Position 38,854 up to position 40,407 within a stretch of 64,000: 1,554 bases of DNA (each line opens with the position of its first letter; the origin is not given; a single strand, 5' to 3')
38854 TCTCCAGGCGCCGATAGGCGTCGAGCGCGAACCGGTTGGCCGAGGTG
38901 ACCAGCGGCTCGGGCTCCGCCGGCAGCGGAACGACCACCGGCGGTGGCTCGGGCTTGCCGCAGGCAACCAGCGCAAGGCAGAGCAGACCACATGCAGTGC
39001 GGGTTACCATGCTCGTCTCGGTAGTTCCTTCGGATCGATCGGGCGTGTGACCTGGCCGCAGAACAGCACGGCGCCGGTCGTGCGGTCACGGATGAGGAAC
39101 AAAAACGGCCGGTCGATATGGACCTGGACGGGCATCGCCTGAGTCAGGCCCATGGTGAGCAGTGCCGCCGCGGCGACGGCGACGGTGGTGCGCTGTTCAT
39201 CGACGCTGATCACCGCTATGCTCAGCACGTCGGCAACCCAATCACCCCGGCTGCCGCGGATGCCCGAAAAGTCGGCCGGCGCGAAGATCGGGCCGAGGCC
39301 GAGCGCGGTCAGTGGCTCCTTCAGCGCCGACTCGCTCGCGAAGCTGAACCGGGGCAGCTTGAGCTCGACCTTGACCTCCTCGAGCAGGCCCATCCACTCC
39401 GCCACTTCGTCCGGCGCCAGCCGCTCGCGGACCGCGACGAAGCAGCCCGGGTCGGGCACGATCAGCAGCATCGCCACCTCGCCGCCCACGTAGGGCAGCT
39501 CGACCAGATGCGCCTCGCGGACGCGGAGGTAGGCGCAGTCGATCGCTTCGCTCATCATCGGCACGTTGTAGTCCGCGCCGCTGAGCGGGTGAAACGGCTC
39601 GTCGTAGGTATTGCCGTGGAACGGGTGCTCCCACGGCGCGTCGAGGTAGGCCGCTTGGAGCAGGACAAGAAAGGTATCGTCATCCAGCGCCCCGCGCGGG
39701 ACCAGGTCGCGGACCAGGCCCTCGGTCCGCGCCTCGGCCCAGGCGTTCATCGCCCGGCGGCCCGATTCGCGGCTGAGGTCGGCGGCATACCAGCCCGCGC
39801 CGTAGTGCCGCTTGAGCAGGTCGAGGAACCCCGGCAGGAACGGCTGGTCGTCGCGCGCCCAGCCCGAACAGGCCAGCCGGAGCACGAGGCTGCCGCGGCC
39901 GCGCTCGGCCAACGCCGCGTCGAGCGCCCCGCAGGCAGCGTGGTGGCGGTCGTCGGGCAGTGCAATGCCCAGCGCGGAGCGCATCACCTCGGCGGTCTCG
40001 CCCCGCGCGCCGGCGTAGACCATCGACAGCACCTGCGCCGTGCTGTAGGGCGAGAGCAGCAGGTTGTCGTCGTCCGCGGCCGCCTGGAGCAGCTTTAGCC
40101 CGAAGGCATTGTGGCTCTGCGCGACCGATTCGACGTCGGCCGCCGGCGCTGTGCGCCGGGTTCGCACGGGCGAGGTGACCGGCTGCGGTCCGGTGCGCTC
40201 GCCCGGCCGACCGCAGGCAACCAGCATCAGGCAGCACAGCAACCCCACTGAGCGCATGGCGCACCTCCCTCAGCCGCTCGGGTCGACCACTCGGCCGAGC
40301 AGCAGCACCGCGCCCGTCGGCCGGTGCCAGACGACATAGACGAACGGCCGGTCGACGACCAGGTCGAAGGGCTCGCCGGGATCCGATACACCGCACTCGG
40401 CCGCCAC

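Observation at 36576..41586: Operon of four translationally coupled lipoprotein serpins with unrelated reactive-centre loops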

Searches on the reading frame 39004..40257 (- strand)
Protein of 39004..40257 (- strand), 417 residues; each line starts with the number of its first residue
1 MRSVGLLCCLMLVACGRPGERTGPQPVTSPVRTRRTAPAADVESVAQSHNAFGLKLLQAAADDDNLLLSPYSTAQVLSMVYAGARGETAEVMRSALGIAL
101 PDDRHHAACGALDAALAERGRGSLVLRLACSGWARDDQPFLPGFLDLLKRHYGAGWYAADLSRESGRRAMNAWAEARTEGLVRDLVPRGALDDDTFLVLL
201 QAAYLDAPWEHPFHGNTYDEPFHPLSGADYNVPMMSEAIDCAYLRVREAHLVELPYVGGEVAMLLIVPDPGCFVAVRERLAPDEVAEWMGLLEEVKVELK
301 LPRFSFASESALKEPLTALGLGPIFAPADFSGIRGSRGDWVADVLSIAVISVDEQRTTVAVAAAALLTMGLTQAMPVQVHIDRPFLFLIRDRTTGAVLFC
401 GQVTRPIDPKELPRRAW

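Call 3: search_protein_families(library=pfam, proteins=[window:39004-40257:-], max_evalue=0.01)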
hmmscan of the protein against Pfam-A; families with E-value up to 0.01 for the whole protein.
window:39004-40257:- (417 aa): 1 family
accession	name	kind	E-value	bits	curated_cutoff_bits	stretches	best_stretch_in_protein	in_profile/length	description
PF00079.25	Serpin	-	6.1e-79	266.4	27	1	48-406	2-370/370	Serpin (serine protease inhibitor)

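Call 4: search_protein_families(library=ncbifam, proteins=[window:39004-40257:-], max_evalue=0.01)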
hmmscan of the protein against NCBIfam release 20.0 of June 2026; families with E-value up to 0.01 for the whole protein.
window:39004-40257:- (417 aa): 0 families

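Call 36: find_homologous_proteins(query=window:39004-40257:-, max_evalue=1e-20)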
Query window:39004-40257:- (417 aa): 323 proteins with E <= 1e-20 among 8000 candidates; the best 120 are listed.
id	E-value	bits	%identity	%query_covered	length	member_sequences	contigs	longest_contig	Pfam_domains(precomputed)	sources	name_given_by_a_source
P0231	7.7e-275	930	99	100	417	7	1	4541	PF00079.26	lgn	-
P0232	1.5e-216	738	79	100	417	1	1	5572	PF00079.26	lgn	-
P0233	8.1e-78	281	40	97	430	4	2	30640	PF00079.26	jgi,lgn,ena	-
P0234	2.1e-77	279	42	93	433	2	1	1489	PF00079.26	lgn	-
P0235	1.8e-76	276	40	96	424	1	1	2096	PF00079.26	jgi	jgi:serpin B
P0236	4.2e-76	275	40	98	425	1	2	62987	PF00079.26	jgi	jgi:serine protease inhibitor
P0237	3.5e-75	272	41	88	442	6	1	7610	PF00079.26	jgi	jgi:serpin B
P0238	4.4e-75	272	39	96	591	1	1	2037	PF00079.26,PF19671.5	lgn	-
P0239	2.4e-74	269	38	97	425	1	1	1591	PF00079.26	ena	-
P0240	4.7e-74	268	38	96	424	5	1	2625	PF00079.26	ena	-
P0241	5.2e-74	268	40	92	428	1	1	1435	PF00079.26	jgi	jgi:serpin B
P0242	1.1e-73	267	40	93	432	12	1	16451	PF00079.26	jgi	jgi:serpin B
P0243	1.7e-73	266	42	88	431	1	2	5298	PF00079.26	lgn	-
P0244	1.8e-73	266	38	96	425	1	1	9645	PF00079.26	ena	-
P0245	2.0e-73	266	40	95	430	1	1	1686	PF00079.26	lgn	-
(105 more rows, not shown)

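Call 76: search_solved_structures(query=window:39004-40257:-, show_alignments=1, max_evalue=1e-30)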
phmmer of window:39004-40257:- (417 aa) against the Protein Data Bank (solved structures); distinct sequences matched with E-value up to 1e-30: 59.
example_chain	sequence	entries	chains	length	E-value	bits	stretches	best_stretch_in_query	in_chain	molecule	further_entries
6ee5_A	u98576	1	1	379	2.8e-51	178.2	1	44-406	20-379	Conserpin-AATRCL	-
5cdx_A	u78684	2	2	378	3.8e-50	174.5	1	44-406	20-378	Conserpin | Conserpin in the latent state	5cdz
8gxv_A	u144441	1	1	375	4.6e-50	174.2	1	60-406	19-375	Proteinase inhibitor I4 serpin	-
5ce0_A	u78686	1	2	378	1.3e-49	172.7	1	44-406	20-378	Native conserpin with Z-variant (E342K)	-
7pmu_A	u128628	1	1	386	1.5e-44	156.1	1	43-403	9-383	Serpin-8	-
4dte_A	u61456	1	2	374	5.2e-44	154.3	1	51-407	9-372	Serpin peptidase inhibitor, clade E (nexin, plasminogen activator inhibitor type 1), membe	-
4ga7_A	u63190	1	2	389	2.6e-43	152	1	42-406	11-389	Leukocyte elastase inhibitor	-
4kds_A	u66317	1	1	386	3.2e-41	145.1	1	40-406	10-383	Plasminogen activator inhibitor 1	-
4zk0_A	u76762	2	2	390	5e-41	144.5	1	46-406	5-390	Serpin B4 | Serpin B3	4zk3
2zv6_A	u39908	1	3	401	5.3e-41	144.4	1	46-406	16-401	Serpin B3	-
1dvn_A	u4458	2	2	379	1.5e-40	142.8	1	46-406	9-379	PLASMINOGEN ACTIVATOR INHIBITOR-1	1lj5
4aqh_A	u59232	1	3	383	1.6e-40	142.8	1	46-406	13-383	PLASMINOGEN ACTIVATOR INHIBITOR 1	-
1c5g_A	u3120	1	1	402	1.7e-40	142.7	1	46-406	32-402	PLASMINOGEN ACTIVATOR INHIBITOR-1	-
3eox_A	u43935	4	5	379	1.8e-40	142.6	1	46-406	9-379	Plasminogen activator inhibitor 1 | Plasminogen Activator Inhibitor-1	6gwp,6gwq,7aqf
1db2_A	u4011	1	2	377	1.8e-40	142.6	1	47-406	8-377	PLASMINOGEN ACTIVATOR INHIBITOR-1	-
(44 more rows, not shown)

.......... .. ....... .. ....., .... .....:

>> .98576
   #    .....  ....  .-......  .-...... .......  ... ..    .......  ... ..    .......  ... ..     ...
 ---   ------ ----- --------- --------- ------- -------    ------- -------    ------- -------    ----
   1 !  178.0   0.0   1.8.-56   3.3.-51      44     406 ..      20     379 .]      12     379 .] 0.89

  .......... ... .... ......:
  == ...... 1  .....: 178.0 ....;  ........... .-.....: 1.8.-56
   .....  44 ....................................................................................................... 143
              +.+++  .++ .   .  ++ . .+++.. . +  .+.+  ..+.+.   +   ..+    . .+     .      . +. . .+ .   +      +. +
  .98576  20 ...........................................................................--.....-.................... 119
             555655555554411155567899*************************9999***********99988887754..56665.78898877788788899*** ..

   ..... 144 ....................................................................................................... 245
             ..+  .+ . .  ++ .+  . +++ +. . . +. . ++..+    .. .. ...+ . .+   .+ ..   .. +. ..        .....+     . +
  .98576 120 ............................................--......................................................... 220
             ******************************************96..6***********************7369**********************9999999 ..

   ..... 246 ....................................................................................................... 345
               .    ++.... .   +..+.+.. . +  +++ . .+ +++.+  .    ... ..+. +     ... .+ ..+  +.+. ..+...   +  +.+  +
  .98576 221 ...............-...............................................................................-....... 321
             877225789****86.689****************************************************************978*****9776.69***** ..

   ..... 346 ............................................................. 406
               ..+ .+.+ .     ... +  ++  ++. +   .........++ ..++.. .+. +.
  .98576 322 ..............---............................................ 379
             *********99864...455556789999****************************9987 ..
